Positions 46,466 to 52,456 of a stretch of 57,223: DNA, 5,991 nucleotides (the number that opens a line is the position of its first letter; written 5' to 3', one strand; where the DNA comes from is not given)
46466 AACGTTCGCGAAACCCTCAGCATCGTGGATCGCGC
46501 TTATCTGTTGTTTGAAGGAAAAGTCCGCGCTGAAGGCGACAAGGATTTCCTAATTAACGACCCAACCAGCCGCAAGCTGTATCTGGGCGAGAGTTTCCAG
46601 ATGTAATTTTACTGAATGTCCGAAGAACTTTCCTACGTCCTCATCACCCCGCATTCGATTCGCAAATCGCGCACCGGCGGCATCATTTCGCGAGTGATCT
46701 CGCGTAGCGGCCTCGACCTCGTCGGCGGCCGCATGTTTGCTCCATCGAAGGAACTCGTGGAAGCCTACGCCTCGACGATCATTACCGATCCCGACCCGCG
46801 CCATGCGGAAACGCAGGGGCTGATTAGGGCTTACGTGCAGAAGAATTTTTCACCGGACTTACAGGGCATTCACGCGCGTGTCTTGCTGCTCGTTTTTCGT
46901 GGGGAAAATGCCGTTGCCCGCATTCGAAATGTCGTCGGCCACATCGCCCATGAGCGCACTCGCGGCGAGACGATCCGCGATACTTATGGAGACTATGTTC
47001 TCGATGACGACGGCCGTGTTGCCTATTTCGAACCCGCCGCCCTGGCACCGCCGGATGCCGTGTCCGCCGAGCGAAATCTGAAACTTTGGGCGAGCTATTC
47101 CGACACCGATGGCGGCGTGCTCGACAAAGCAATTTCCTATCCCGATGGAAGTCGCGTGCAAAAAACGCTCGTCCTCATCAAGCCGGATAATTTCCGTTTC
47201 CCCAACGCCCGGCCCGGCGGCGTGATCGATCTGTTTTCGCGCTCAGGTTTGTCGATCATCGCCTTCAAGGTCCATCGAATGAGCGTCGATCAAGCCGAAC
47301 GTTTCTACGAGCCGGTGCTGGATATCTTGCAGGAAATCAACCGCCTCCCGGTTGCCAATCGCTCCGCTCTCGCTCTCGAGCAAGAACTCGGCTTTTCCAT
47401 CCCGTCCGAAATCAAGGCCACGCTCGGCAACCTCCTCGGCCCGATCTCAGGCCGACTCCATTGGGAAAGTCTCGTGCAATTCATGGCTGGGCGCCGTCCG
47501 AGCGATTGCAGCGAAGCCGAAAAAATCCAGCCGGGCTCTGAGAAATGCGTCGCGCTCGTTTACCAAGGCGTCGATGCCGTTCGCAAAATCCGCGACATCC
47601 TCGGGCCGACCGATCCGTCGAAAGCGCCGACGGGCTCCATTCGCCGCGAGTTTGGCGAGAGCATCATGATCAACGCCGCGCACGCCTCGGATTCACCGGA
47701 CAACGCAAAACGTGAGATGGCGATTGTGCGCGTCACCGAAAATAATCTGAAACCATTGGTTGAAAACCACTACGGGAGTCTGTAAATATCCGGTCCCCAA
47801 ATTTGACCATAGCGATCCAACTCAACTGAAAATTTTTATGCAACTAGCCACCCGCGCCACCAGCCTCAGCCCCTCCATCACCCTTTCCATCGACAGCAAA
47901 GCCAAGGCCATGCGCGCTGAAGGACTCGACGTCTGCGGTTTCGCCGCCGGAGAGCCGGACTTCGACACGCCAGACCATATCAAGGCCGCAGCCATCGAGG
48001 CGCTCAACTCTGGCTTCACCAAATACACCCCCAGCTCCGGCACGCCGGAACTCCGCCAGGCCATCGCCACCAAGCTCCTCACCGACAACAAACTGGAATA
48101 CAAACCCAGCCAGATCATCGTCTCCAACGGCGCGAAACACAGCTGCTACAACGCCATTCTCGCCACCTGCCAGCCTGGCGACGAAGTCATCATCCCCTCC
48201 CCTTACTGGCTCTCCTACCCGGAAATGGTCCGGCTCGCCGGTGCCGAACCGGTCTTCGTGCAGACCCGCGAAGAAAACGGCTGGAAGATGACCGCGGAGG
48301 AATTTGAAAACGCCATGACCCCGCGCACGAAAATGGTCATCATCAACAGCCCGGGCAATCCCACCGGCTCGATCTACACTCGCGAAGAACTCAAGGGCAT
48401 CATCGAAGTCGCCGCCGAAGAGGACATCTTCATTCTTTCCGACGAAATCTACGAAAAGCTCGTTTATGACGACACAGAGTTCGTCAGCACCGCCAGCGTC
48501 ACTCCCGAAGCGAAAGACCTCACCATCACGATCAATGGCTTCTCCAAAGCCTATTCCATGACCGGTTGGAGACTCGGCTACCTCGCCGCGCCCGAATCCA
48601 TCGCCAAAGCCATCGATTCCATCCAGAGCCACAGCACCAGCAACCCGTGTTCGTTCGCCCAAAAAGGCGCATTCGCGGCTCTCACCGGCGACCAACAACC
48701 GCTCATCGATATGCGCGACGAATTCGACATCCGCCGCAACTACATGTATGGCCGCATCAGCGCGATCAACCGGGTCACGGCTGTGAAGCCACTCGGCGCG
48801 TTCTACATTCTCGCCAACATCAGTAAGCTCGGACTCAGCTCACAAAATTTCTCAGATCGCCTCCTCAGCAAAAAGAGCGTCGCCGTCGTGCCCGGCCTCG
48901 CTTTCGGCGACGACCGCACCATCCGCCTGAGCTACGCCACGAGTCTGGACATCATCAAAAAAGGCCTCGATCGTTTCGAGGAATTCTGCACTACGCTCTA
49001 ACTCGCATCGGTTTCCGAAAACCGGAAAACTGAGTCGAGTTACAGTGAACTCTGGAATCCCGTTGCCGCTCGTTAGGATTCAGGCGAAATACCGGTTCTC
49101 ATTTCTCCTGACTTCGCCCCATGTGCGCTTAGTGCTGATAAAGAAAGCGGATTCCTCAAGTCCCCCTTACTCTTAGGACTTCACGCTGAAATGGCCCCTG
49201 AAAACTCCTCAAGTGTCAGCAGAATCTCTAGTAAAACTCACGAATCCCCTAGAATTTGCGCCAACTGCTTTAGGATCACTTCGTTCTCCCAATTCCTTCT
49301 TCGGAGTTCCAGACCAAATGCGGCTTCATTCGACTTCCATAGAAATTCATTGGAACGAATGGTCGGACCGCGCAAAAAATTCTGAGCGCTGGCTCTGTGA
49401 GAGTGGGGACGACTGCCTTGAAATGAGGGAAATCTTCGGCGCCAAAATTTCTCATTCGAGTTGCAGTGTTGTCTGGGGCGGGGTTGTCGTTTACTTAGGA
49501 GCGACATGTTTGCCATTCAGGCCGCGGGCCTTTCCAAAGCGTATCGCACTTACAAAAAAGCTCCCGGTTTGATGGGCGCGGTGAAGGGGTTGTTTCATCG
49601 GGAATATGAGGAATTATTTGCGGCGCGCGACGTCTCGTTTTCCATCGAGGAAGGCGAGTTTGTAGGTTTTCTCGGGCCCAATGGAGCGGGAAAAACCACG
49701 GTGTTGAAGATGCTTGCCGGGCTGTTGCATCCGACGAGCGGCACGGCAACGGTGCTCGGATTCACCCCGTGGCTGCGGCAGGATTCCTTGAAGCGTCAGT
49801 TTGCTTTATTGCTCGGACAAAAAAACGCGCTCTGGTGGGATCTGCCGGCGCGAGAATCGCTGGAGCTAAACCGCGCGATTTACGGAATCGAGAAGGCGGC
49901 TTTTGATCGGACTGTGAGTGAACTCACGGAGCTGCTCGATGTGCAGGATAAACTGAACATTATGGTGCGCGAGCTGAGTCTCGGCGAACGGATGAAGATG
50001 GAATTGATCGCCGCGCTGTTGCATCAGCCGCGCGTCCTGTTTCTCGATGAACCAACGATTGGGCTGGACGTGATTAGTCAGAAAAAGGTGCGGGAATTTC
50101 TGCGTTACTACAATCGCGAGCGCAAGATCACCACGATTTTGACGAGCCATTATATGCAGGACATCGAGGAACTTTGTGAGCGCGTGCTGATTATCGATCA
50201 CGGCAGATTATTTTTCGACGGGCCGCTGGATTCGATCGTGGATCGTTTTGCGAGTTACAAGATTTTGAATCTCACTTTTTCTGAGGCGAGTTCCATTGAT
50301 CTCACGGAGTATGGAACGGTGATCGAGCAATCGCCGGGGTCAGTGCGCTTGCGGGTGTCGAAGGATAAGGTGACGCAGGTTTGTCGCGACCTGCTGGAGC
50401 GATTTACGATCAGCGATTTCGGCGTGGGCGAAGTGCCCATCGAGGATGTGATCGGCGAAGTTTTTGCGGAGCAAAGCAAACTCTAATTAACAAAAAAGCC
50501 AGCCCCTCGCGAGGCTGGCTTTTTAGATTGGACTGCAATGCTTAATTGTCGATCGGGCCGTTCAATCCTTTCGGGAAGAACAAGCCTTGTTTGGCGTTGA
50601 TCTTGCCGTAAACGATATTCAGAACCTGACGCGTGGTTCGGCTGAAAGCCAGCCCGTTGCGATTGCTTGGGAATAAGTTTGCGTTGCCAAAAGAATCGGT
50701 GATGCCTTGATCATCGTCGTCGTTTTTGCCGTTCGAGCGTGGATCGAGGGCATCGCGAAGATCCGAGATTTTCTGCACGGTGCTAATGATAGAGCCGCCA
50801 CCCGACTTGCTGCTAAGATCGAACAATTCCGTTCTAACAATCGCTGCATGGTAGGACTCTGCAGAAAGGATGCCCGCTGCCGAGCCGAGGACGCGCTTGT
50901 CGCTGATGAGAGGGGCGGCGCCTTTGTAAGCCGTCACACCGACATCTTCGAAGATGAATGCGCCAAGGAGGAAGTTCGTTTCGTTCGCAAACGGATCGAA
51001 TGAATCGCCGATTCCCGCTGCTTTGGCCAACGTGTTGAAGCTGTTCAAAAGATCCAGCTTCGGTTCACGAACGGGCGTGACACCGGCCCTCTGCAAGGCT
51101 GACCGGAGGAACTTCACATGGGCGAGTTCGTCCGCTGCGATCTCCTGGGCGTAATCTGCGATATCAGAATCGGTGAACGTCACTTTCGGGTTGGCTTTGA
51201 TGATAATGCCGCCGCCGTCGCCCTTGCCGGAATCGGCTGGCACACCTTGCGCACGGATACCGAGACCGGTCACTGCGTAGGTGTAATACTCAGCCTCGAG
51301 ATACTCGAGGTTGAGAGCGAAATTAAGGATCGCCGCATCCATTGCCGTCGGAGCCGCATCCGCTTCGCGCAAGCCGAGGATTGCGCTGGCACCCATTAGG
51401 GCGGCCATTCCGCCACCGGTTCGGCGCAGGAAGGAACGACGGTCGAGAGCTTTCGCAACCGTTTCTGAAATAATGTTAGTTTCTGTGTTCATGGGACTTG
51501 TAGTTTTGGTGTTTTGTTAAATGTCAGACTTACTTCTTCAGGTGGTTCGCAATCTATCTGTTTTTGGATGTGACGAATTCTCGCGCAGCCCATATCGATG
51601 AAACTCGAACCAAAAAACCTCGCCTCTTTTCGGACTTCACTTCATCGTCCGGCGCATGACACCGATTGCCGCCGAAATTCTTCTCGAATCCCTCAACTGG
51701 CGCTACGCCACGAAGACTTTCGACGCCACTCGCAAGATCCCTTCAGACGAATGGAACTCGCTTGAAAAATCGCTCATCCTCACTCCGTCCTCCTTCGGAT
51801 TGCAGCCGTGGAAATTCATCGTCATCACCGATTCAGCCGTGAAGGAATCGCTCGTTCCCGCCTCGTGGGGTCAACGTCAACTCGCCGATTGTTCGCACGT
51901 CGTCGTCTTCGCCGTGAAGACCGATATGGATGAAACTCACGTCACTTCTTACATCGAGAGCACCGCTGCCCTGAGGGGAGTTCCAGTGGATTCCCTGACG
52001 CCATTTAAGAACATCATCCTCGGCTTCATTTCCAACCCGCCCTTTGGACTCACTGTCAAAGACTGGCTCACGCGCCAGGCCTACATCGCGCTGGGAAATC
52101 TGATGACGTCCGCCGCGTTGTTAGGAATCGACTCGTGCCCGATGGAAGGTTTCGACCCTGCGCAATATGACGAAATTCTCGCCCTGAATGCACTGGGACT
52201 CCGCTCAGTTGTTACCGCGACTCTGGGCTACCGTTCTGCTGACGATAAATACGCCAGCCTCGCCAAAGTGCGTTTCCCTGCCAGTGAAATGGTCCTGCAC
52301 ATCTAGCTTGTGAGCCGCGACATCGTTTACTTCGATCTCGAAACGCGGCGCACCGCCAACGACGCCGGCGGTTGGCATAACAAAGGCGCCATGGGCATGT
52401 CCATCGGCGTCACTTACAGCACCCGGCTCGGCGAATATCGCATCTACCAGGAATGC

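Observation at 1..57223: A motif of about 20 nt (T-run, YAK, YS-GAGTT, VCA) recurs about once per kb on both strands, inside and between genes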

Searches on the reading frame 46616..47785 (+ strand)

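Call 14: search_protein_families(library=pfam, proteins=[window:46616-47785:+])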
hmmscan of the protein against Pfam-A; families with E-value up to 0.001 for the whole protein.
window:46616-47785:+ (389 aa): 1 family
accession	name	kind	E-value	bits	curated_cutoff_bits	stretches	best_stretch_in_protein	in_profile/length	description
PF00334.24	NDK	-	4.5e-38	130.6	27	3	309-371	67-129/135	Nucleoside diphosphate kinase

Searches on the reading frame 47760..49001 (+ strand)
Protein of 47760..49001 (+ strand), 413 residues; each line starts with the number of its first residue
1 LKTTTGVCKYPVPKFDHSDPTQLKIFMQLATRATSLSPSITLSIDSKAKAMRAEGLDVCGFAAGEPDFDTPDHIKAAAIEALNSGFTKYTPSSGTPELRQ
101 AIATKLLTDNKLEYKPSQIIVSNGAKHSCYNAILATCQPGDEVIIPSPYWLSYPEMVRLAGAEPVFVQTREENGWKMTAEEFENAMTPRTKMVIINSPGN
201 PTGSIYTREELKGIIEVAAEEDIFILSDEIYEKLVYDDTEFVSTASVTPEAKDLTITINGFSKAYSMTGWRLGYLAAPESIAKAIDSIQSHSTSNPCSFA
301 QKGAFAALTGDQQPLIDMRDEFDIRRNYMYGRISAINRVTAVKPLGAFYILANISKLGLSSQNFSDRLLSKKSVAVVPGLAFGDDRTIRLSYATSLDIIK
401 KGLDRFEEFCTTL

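Call 14: search_protein_families(library=pfam, proteins=[window:47760-49001:+])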
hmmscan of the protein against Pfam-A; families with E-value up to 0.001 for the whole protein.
window:47760-49001:+ (413 aa): 3 families
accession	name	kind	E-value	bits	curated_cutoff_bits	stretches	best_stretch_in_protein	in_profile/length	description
PF00155.27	Aminotran_1_2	-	2.8e-77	260.8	19.7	1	58-400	3-355/361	Aminotransferase class I and II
PF01041.23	DegT_DnrJ_EryC1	-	5.7e-09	36.1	19.8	1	130-228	56-145/360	DegT/DnrJ/EryC1/StrS aminotransferase family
PF01053.26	Cys_Met_Meta_PP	-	6.4e-05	22.1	27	1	113-229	65-174/381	Cys/Met metabolism PLP-dependent enzyme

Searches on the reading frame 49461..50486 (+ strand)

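Call 14: search_protein_families(library=pfam, proteins=[window:49461-50486:+])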
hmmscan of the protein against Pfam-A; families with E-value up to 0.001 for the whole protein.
window:49461-50486:+ (341 aa): 3 families
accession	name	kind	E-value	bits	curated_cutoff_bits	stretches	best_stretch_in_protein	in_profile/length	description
PF00005.33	ABC_tran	-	7.2e-26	91.9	25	1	56-199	2-136/137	ABC transporter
PF13304.12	AAA_21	-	4.7e-12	47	27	1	157-230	223-298/304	AAA domain, putative AbiEii toxin, Type IV TA system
PF23925.1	A-sol_ELP1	-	0.00024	21.4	27.6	0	243-314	33-105/203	ELP1 alpha-solenoid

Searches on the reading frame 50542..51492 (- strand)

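Call 14: search_protein_families(library=pfam, proteins=[window:50542-51492:-])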
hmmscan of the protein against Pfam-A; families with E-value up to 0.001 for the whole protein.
window:50542-51492:- (316 aa): 1 family
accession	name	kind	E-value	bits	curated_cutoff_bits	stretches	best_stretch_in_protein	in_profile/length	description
PF13668.12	Ferritin_2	-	4.6e-43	147.1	24.7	1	52-222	2-135/138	Ferritin-like domain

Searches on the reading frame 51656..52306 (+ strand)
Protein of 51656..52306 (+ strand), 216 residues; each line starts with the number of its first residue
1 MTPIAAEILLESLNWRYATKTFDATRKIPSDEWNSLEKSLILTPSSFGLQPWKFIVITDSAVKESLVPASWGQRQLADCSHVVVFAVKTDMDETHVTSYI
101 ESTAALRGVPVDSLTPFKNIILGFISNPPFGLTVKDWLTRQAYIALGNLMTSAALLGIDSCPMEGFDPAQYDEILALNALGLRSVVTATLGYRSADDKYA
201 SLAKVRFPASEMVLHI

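Call 14: search_protein_families(library=pfam, proteins=[window:51656-52306:+])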
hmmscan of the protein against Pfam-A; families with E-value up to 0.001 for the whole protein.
window:51656-52306:+ (216 aa): 1 family
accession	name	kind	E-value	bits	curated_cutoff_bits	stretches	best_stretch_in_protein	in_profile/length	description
PF00881.29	Nitroreductase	-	3.3e-18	66.9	23.5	1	14-192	2-167/167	Nitroreductase family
